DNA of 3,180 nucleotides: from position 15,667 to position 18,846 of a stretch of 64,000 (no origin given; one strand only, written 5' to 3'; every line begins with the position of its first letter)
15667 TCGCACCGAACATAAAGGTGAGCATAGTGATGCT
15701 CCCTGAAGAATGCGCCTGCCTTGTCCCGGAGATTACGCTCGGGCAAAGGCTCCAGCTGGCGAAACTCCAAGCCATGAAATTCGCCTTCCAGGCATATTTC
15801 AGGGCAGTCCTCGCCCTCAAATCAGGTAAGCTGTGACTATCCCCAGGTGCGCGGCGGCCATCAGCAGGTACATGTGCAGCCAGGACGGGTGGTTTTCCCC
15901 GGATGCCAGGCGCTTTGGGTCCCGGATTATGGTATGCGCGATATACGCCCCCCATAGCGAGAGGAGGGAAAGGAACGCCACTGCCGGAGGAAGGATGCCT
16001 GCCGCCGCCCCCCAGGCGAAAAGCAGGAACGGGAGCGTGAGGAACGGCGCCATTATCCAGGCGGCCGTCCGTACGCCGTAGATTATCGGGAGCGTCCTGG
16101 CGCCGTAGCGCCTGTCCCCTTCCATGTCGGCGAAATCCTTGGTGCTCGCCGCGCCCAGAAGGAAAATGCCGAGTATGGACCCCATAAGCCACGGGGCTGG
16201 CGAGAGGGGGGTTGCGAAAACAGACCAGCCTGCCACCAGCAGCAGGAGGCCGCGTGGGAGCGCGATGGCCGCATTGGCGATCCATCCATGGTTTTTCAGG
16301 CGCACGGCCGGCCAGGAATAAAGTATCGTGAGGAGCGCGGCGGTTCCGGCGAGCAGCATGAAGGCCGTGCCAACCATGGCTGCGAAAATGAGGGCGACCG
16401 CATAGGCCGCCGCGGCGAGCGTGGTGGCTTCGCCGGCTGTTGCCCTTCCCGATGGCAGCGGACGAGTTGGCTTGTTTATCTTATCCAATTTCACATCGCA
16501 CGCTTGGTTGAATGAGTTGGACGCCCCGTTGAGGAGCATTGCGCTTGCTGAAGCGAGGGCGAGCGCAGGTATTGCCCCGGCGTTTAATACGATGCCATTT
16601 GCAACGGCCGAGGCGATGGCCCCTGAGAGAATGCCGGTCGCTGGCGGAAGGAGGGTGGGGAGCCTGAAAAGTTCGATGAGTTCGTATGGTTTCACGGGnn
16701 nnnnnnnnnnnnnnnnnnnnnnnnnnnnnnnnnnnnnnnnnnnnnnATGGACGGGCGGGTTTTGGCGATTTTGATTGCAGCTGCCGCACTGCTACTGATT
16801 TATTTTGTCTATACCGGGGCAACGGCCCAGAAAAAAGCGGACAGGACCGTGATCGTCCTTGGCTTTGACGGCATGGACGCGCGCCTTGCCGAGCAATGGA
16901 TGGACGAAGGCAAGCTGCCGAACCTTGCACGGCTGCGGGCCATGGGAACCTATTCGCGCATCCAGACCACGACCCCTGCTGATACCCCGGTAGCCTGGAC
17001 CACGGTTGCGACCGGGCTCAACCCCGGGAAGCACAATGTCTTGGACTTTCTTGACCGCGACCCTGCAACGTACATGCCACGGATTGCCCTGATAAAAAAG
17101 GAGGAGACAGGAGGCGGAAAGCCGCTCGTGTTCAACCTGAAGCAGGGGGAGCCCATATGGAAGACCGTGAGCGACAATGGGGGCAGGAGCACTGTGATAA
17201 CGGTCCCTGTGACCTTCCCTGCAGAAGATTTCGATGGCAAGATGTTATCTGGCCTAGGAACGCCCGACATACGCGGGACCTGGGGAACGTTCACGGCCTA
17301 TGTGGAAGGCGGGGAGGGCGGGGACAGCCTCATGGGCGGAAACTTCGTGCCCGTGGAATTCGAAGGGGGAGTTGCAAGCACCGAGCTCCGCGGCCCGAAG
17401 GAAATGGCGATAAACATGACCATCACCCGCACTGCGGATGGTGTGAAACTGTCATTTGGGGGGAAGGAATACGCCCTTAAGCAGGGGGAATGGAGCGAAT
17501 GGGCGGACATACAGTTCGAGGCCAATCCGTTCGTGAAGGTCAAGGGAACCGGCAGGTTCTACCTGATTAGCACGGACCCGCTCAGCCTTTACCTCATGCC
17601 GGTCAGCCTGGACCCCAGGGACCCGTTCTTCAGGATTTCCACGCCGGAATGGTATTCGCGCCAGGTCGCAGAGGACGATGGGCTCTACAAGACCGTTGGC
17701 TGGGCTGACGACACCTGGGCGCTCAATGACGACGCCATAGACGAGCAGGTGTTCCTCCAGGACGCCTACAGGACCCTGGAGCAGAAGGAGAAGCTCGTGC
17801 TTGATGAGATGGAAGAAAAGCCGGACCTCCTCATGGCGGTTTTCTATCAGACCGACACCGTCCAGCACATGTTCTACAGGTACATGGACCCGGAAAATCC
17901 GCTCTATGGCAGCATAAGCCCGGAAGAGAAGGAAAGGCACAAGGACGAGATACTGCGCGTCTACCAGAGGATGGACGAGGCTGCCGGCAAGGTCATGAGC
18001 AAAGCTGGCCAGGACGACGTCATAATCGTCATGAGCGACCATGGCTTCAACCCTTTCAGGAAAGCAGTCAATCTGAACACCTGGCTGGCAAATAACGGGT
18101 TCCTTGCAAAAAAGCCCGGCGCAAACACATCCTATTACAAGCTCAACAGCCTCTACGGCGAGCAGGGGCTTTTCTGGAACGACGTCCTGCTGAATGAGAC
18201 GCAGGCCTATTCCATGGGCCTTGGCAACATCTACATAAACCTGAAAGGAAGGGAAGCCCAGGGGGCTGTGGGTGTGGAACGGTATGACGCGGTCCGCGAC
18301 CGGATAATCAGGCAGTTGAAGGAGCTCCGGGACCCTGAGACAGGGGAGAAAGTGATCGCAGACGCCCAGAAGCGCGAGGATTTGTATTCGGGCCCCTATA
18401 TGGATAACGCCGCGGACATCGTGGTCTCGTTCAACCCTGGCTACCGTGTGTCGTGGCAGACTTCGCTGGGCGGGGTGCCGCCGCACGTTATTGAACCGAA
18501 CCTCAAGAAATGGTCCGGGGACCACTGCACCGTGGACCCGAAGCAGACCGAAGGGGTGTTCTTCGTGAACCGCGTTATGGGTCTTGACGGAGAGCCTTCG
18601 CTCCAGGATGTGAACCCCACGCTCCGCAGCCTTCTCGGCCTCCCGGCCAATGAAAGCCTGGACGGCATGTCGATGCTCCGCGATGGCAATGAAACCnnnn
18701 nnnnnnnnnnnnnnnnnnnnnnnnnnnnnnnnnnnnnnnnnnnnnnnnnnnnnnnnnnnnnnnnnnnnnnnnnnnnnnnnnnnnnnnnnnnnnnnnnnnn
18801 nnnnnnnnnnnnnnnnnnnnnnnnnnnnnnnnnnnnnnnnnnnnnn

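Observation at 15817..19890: UbiA prenyltransferase divergently abutting a 1063-aa membrane-anchored fusion of two alkaline-phosphatase-superfamily domains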

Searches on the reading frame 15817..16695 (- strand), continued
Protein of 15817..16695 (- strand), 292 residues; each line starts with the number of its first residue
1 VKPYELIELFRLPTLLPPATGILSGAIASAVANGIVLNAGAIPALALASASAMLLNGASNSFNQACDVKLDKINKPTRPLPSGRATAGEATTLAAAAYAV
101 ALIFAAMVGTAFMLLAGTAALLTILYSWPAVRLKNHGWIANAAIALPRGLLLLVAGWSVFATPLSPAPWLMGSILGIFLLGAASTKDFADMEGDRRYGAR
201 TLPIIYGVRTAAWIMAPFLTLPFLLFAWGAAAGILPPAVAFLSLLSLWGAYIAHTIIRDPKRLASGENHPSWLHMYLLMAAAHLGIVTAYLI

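Call 78: find_related_loci(query=A7, collection=metagenome_contigs, flank=10000)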
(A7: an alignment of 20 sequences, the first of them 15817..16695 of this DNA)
Query A7 (292 aa) in metagenome_contigs; peptide patterns used: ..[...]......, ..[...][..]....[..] (x = any residue, [..] = any of these).
600 stretches matched a pattern (row limit reached: there are more); 582 encode a relative of the query (tblastn E <= 1e-3); the best 80 are kept; 80 distinct loci.
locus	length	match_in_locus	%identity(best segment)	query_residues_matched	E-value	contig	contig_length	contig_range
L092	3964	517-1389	46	7-292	3e-78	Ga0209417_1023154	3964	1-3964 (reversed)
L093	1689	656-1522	48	8-291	4e-82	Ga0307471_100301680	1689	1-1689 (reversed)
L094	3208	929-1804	47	8-292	6e-78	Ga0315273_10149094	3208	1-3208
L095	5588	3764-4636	46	7-292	2e-76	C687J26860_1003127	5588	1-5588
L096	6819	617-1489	46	7-292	3e-76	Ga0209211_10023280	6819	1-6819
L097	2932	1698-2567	48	8-292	5e-77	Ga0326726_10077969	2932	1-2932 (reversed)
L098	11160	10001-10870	49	8-292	4e-76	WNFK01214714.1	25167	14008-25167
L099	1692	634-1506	45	7-292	2e-79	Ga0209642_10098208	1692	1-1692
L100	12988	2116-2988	46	7-292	5e-75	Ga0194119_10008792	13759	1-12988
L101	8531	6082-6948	49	8-291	4e-75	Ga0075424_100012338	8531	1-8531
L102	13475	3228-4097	46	7-290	3e-75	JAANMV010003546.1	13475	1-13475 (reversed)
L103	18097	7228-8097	46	7-290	3e-75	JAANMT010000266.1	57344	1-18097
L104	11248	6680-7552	46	7-292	5e-75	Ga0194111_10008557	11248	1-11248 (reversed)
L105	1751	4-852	48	14-291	1e-77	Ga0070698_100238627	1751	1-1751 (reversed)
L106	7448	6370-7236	48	8-291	3e-74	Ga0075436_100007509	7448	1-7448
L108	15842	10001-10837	47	7-292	3e-74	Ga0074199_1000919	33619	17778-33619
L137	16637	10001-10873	46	14-292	6e-71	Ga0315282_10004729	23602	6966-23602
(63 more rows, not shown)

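Call 82: search_protein_families(library=pfam, proteins=[L108:12035-13054:+, L137:7607-8599:+, L100:370-972:+, L100:1149-1835:-, L100:5694-6833:+, L108:13607-15016:+, L098:3708-7688:-, L137:14853-16637:+, L108:8289-9056:+], max_evalue=0.001)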
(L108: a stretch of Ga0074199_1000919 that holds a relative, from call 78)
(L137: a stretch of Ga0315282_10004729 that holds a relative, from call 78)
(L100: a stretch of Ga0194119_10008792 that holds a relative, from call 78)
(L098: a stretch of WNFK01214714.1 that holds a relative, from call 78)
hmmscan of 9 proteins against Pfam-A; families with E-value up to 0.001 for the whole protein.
L108:12035-13054:+ (339 aa): 0 families

L137:7607-8599:+ (330 aa): 10 families
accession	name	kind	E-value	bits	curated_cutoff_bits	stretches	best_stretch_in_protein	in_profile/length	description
PF01370.27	Epimerase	-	2.2e-36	125.9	20.9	1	4-231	2-240/240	NAD dependent epimerase/dehydratase family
PF01073.25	3Beta_HSD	-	1.1e-23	84.1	22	1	4-218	1-228/280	3-beta hydroxysteroid dehydrogenase/isomerase family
PF07993.18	NAD_binding_4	-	1.6e-18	67.3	20.1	2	59-189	83-227/258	Male sterility protein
PF13460.12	NAD_binding_10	-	4e-17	63.1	27.2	1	7-150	1-131/184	NAD(P)H-binding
PF16363.11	GDP_Man_Dehyd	-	5.3e-16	59.4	27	1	4-310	1-322/332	GDP-mannose 4,6 dehydratase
PF05368.20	NmrA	-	5.4e-13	49.6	27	1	3-113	5-107/298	NmrA-like family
PF02719.21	Polysacc_synt_2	-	1.3e-09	38.1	20.2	1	4-113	2-128/293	Polysaccharide biosynthesis protein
PF04321.23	RmlD_sub_bind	-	1.5e-05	24.7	27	1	1-128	1-117/287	RmlD substrate binding domain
PF00106.31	adh_short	-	0.00014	21.8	26.6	1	3-68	3-74/195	short chain dehydrogenase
PF08659.16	KR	-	0.00032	21.1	22.6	1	2-73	2-90/180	KR domain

L100:370-972:+ (200 aa): 2 families
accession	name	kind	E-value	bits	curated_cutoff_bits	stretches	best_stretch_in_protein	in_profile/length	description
PF13456.12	RVT_3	-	1.3e-20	74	21.6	1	74-194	2-122/123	Reverse transcriptase-like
PF00075.30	RNase_H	-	6.2e-11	43.1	25.8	1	69-149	3-77/141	RNase H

L100:1149-1835:- (228 aa): 1 family
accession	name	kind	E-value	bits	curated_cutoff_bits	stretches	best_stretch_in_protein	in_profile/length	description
PF21842.1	DUF6901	-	7.8e-62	209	27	1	4-219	1-216/222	Domain of unknown function (DUF6901)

L100:5694-6833:+ (379 aa): 3 families
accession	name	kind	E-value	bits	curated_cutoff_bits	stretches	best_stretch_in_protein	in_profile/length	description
PF13546.12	DDE_5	-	8.9e-25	88.2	27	1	18-222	2-216/272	DDE superfamily endonuclease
PF04693.18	DDE_Tnp_2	-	3.5e-13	49.9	20.2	1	95-331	86-286/327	Archaeal putative transposase ISC1217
PF01609.27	DDE_Tnp_1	-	1.6e-09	38.3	23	1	172-354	65-194/200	Transposase DDE domain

L108:13607-15016:+ (469 aa): 2 families
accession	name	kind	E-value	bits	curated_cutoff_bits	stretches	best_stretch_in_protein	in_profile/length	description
PF04055.27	Radical_SAM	-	3.6e-24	86.2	29.5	1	214-378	4-166/166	Radical SAM superfamily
PF02310.24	B12-binding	-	9.7e-13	48.5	32.1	1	38-142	14-120/121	B12 binding domain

L098:3708-7688:- (1326 aa): 3 families
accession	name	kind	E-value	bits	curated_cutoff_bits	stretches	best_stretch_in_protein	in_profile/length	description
PF01364.23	Peptidase_C25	-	1.3e-61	209.3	23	1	587-1013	2-374/374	Peptidase family C25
PF13860.13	FlgD_ig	-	1.1e-07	32.2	27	1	1247-1310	11-77/79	FlgD Ig-like domain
PF08126.16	Propeptide_C25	-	0.00019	21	22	1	2-139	45-176/205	Propeptide_C25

L137:14853-16637:+ (595 aa): 0 families

L108:8289-9056:+ (255 aa): 1 family
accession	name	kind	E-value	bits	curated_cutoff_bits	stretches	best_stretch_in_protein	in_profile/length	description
PF13578.12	Methyltransf_24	-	0.00012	23.4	26.3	1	117-177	49-105/105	Methyltransferase domain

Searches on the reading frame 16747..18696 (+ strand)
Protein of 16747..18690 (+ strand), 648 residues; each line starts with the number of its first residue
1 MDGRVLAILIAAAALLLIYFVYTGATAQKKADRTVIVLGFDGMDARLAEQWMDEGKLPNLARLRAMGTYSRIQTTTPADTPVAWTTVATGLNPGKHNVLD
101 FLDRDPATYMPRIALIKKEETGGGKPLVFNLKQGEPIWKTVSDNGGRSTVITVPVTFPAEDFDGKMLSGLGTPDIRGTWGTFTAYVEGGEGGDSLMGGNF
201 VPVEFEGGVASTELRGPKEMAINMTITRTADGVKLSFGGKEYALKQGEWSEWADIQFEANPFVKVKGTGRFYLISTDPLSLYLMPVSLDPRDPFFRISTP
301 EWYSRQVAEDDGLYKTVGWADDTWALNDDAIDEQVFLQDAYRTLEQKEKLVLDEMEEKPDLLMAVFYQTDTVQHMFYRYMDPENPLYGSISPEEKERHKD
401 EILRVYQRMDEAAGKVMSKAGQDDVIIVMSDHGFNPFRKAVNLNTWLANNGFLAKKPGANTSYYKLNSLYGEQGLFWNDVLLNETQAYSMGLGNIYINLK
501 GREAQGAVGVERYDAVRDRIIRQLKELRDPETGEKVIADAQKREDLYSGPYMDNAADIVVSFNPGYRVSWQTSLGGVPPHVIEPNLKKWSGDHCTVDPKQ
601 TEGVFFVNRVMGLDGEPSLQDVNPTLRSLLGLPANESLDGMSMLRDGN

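Call 15: search_solved_structures(query=window:16747-18690:+, max_evalue=0.01, show_alignments=3)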
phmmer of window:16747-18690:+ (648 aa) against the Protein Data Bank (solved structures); distinct sequences matched with E-value up to 0.01: 0.

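Call 43: search_solved_structures(query=A4, max_evalue=0.1, show_alignments=2)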
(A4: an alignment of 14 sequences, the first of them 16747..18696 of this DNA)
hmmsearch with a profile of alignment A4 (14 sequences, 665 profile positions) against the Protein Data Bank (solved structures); distinct sequences matched with E-value up to 0.1: 12.
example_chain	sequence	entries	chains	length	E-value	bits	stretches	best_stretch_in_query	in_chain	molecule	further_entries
2gsn_A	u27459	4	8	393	0.0065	18.1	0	34-108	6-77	phosphodiesterase-nucleotide pyrophosphatase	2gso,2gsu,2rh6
7mw8_D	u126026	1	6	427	0.0075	17.9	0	30-108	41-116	Phosphodiesterase-nucleotide pyrophosphatase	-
7n1s_A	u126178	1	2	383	0.0094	17.6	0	399-455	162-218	Phosphodiesterase-nucleotide pyrophosphatase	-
3szy_A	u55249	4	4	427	0.01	17.5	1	38-108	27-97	phosphonoacetate hydrolase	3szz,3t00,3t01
3t02_A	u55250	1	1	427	0.02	16.5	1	38-107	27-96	phosphonoacetate hydrolase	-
4zg7_A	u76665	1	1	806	0.052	15.1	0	37-113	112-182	Ectonucleotide pyrophosphatase/phosphodiesterase family member 2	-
6w35_A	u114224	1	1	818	0.054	15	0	37-113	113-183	Ectonucleotide pyrophosphatase/phosphodiesterase 2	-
4zg6_A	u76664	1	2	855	0.061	14.9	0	37-113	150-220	Ectonucleotide pyrophosphatase/phosphodiesterase family member 2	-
5kxa_A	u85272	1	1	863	0.062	14.8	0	37-113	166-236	Ectonucleotide pyrophosphatase/phosphodiesterase family member 2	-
4zg9_A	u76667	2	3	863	0.062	14.8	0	37-113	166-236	Ectonucleotide pyrophosphatase/phosphodiesterase family member 2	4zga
5m7m_A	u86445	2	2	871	0.064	14.8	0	37-113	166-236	Ectonucleotide pyrophosphatase/phosphodiesterase family member 2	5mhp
8c3o_A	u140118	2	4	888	0.067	14.7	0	37-113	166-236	Ectonucleotide pyrophosphatase/phosphodiesterase family member 2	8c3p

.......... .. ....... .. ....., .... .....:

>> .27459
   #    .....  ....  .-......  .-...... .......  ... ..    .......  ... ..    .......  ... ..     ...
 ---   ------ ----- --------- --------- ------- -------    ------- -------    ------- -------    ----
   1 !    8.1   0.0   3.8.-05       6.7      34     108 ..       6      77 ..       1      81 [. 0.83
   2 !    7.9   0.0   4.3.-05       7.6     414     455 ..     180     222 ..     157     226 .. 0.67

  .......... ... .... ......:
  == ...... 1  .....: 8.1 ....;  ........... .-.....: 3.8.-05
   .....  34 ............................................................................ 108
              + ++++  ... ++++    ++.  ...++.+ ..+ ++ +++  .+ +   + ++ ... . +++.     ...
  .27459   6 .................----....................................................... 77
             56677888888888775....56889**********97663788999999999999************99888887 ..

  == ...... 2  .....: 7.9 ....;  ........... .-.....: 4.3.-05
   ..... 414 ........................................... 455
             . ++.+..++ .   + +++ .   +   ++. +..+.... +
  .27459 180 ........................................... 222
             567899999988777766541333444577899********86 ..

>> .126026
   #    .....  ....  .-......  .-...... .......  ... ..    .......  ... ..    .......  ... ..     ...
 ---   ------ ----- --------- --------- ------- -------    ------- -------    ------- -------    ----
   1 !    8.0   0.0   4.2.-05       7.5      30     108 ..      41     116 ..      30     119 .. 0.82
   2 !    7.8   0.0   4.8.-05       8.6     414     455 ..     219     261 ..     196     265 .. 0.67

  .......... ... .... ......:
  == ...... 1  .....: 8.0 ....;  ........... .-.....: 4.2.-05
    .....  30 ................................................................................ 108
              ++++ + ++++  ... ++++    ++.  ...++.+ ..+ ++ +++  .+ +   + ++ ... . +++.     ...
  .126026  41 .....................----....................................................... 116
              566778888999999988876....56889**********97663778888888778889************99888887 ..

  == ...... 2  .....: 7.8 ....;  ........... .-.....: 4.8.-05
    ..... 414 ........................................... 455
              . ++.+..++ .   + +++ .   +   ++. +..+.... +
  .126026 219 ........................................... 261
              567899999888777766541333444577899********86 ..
